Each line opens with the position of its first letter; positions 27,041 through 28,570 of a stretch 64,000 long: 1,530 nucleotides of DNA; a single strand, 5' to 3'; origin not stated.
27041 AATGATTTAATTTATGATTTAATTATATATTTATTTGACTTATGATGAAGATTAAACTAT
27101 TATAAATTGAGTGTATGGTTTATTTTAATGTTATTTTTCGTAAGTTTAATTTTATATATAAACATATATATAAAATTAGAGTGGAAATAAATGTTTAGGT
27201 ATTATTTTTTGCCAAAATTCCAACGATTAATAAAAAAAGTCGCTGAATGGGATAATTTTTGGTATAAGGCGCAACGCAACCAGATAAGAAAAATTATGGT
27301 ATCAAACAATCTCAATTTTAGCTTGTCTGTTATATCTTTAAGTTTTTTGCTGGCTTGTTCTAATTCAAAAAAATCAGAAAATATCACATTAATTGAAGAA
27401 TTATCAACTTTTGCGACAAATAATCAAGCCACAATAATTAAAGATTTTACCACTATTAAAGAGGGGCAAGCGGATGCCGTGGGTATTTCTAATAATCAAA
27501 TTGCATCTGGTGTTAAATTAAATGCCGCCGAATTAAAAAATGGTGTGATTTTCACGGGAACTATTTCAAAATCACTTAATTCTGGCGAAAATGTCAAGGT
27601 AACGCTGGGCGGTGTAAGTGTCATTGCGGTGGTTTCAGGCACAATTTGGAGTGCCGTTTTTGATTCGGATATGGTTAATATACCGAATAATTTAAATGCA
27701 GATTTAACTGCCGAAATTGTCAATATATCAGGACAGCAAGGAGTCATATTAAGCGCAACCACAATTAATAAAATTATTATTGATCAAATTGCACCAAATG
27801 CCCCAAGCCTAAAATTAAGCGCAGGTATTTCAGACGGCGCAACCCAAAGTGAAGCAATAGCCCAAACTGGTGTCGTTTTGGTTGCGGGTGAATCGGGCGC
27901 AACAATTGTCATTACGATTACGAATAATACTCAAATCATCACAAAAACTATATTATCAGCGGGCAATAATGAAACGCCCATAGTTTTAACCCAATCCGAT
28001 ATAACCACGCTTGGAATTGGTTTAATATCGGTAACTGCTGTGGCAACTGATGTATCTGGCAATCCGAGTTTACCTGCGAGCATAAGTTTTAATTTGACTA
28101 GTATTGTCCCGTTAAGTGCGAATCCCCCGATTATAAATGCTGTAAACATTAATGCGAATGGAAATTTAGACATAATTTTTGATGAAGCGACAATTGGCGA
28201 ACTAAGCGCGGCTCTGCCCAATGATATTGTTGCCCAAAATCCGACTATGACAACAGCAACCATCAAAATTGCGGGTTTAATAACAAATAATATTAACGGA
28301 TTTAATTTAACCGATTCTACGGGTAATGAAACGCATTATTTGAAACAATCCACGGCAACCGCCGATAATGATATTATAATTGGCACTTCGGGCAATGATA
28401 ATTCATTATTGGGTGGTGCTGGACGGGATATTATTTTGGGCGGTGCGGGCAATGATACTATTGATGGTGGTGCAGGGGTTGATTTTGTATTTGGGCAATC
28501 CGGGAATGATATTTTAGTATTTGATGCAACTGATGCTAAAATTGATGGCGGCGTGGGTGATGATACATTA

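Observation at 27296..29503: RTX-repeat calcium-binding protein with a lipoprotein signal and no adjacent type I secretion genes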

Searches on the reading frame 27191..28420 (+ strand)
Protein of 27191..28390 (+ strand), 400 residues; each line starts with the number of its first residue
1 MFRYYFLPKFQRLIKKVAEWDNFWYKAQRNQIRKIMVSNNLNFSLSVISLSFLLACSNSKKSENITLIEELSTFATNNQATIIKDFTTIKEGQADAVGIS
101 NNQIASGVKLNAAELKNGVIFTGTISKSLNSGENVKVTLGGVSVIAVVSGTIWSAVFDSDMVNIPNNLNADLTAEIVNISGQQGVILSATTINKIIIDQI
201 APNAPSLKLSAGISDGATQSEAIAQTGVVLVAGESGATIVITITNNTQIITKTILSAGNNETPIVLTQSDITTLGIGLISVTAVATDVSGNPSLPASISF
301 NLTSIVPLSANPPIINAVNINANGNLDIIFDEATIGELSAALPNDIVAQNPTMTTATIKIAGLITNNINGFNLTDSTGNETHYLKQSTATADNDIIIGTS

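Call 12: find_related_loci(query=window:27296-28420:+, collection=genome_contigs, flank=10000)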
Query window:27296-28420:+ (375 aa) in genome_contigs; peptide patterns used: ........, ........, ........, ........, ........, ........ (x = any residue, [..] = any of these).
198 stretches matched a pattern, but none encodes a relative of the query by tblastn (E <= 1e-3).

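Call 16: find_homologous_proteins(query=window:27191-28390:+, max_evalue=0.01)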
Query window:27191-28390:+: 8000 candidates shared short words with the query, none scored E <= 0.01.

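Call 33: search_protein_representatives(protein=window:27359-28390:+)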
Query: 344 residues. Proteins with E-value up to 0.001 (for the whole library): 304; up to 1e-10: 180; up to 1e-30: 58. The best 150 are listed.
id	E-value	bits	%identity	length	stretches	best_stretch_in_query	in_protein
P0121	0.0e+00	1145.9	43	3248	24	137-242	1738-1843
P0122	4.9e-279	938.9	38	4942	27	139-258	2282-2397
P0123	9.9e-273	918.2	40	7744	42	138-240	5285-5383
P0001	1.7e-198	674.5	92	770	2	1-344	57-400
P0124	2.7e-167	572.0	40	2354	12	138-254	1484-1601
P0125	4.6e-149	512.2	36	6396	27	90-278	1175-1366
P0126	4.6e-132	456.4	35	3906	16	132-289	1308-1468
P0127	1.5e-125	435.0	40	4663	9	135-241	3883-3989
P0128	8.4e-120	416.1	38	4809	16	139-247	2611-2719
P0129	1.3e-111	389.3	31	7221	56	65-240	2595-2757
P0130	2.8e-107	375.0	38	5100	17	145-254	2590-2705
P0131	2.0e-97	342.6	40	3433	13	148-247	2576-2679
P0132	2.1e-96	339.3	32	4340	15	62-252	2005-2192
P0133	1.1e-91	323.8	38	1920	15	42-248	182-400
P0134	1.0e-88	314.0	40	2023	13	134-246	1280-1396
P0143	2.7e-59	217.5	43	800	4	136-279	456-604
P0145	1.6e-56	208.4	38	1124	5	137-251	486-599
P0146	2.8e-56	207.5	41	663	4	138-253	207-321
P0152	1.5e-53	198.6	39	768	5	136-237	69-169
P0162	5.4e-45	170.5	43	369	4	138-251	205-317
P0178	1.7e-30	122.9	50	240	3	138-247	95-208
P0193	5.0e-26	108.2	34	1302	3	140-247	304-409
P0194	6.7e-26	107.8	26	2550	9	49-251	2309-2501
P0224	1.3e-18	83.9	50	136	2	139-246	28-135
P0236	3.1e-16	76.1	40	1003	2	153-251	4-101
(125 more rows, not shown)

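Call 36: search_protein_families(library=pfam, proteins=[P0146, P0162, P0178, P0143, P0152, P0236, P0145, P0193, P0133, P0224], max_evalue=0.01)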
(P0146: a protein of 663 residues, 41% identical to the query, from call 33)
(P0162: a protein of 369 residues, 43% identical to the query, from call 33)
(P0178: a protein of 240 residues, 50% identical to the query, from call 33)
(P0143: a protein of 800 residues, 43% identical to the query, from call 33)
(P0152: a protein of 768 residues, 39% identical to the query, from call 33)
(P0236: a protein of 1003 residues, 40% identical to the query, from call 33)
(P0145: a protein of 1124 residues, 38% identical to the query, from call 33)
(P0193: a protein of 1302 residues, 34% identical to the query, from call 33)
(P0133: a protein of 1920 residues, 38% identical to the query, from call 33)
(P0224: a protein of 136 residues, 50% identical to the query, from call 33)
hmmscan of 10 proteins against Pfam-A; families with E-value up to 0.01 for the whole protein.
P0146 (663 aa): 1 family
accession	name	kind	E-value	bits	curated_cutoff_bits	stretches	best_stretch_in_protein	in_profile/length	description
PF19077.6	Big_13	-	1.6e-07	32.2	27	0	328-420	15-102/102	Bacterial Ig-like domain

P0162 (369 aa): 4 families
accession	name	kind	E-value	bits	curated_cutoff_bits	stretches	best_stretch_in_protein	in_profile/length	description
PF19077.6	Big_13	-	1.4e-11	45.2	27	2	126-209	22-101/102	Bacterial Ig-like domain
PF15223.11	EPOP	-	4.9e-08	33.3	25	0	82-119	331-368/414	Elongin BC and Polycomb repressive complex 2-associated protein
PF16738.10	CBM26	-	1.6e-06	28.6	28.1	0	28-55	38-65/70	Starch-binding module 26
PF15057.12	DUF4537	-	0.0061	17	27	0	190-263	28-101/120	Domain of unknown function (DUF4537)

P0178 (240 aa): 2 families
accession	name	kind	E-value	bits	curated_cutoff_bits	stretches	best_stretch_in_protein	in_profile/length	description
PF19077.6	Big_13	-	6.7e-06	27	27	0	26-100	34-102/102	Bacterial Ig-like domain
PF02736.25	Myosin_N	-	0.0026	18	27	0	22-39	27-44/45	Myosin N-terminal SH3-like domain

P0143 (800 aa): 3 families
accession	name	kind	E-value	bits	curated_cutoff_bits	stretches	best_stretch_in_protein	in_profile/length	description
PF19077.6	Big_13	-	4.8e-10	40.3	27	1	205-248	61-102/102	Bacterial Ig-like domain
PF13750.12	Big_3_3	-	0.0014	18.7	27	0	320-377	8-63/157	Bacterial Ig-like domain (group 3)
PF02494.22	HYR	-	0.0098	16.6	21.7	0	71-128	16-73/81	HYR domain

P0152 (768 aa): 1 family
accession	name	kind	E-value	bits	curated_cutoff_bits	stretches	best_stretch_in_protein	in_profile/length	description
PF19077.6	Big_13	-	6.7e-08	33.4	27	0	317-388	34-102/102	Bacterial Ig-like domain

P0236 (1003 aa): 4 families
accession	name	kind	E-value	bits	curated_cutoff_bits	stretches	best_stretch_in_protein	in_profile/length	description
PF01839.29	FG-GAP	-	3.7e-47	158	22.1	7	363-398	1-37/37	FG-GAP repeat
PF13517.12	FG-GAP_3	-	2.8e-19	69.9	26.9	4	504-575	1-61/61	FG-GAP-like repeat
PF00353.25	HemolysinCabind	-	5.8e-09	36.2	23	1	671-706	1-36/36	RTX calcium-binding nonapeptide repeat (4 copies)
PF12256.14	TcdB_toxin_midN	-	1.4e-05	25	24.8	0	603-639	15-51/181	Insecticide toxin TcdB middle/N-terminal region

P0145 (1124 aa): 5 families
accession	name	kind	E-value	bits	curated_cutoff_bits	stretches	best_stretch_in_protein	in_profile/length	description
PF19078.6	Big_12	-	2.5e-15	57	27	1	699-792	1-96/102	Bacterial Ig-like domain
PF00353.25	HemolysinCabind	-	9.6e-05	22.7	23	1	799-825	10-36/36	RTX calcium-binding nonapeptide repeat (4 copies)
PF08548.17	Peptidase_M10_C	-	0.0001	22.6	20.7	1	786-856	71-133/193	Peptidase M10 serralysin C terminal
PF19077.6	Big_13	-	0.00083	20.2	27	0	22-54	70-102/102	Bacterial Ig-like domain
PF24156.1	DUF7407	-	0.0016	19.2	28.2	0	90-129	9-49/74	Domain of unknown function (DUF7407)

P0193 (1302 aa): 4 families
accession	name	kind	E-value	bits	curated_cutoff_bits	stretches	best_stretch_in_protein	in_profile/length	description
PF01839.29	FG-GAP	-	3.9e-54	180.2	22.1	7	851-885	2-37/37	FG-GAP repeat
PF13517.12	FG-GAP_3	-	4.4e-14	53.3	26.9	4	859-937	1-61/61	FG-GAP-like repeat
PF13205.12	Big_5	-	2.2e-11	44.9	23.6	1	510-615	1-105/105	Bacterial Ig-like domain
PF19077.6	Big_13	-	0.00019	22.3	27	1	443-511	39-102/102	Bacterial Ig-like domain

P0133 (1920 aa): 5 families
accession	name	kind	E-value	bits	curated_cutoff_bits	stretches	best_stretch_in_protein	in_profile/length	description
PF19077.6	Big_13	-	4.3e-65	217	27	13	364-400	66-102/102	Bacterial Ig-like domain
PF02494.22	HYR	-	6.9e-10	39.6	21.7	0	562-603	33-73/81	HYR domain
PF12245.14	Big_3_2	-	2.6e-06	28.1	23.3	0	346-399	65-121/122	Bacterial Ig-like domain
PF11080.13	GhoS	-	0.00022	21.6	21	0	377-422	35-80/94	Endoribonuclease GhoS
PF13750.12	Big_3_3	-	0.0062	16.6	27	0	689-741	10-62/157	Bacterial Ig-like domain (group 3)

P0224 (136 aa): 1 family
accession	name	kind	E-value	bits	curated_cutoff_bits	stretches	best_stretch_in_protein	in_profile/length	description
PF19077.6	Big_13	-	7.8e-07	30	27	1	2-32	72-102/102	Bacterial Ig-like domain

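Call 40: find_related_loci(query=window:27191-28390:+, collection=metagenome_contigs, flank=6000)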
Query window:27191-28390:+ (400 aa) in metagenome_contigs; peptide patterns used: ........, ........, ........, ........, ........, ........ (x = any residue, [..] = any of these).
229 stretches matched a pattern, but none encodes a relative of the query by tblastn (E <= 1e-3).
